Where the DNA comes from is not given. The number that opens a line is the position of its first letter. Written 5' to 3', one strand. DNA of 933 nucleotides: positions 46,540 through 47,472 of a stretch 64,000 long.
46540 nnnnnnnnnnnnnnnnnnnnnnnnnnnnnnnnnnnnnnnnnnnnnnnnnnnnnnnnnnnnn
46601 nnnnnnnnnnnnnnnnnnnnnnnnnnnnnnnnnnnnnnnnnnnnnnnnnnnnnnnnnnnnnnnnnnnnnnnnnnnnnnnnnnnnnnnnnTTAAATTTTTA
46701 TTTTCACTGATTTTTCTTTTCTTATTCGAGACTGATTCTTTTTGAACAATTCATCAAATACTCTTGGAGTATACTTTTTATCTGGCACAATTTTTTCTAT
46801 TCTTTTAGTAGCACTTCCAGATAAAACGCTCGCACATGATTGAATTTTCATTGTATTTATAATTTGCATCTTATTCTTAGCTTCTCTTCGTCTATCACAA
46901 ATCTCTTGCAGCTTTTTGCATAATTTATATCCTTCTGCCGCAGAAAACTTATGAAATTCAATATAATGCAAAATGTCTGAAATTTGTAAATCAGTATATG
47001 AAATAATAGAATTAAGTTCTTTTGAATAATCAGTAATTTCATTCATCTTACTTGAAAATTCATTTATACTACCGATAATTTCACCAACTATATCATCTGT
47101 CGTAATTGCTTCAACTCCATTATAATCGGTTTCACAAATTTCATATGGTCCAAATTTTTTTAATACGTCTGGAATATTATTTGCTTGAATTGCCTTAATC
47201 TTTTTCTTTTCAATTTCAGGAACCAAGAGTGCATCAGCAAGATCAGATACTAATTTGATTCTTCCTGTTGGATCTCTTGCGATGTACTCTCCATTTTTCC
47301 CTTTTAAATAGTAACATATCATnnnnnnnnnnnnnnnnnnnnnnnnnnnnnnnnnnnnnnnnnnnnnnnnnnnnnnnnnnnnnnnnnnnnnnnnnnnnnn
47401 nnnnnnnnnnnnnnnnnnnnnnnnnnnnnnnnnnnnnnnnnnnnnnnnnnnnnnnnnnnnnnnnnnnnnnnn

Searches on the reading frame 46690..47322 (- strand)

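Call 3: search_protein_families(library=pfam, proteins=[window:46690-47322:-], max_evalue=1)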
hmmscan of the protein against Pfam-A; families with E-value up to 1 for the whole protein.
window:46690-47322:- (210 aa): 1 family
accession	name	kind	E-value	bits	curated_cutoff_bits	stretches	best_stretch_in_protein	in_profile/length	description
PF09602.15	PhaP_Bmeg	-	0.0034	17.8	28.3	1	82-176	42-127/168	Polyhydroxyalkanoic acid inclusion protein (PhaP_Bmeg)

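Call 4: search_protein_families(library=phrogs, proteins=[window:46690-47322:-], max_evalue=0.01)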
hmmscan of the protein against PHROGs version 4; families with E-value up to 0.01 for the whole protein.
window:46690-47322:- (210 aa): 3 families
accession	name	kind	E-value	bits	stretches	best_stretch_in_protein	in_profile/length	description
phrog_32601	-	unknown function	3.6e-13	50.8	1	93-159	39-105/184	-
phrog_2717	-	unknown function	3.8e-06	27.7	1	87-192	64-179/193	-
phrog_4039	-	unknown function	0.0021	19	1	85-193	9-120/140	-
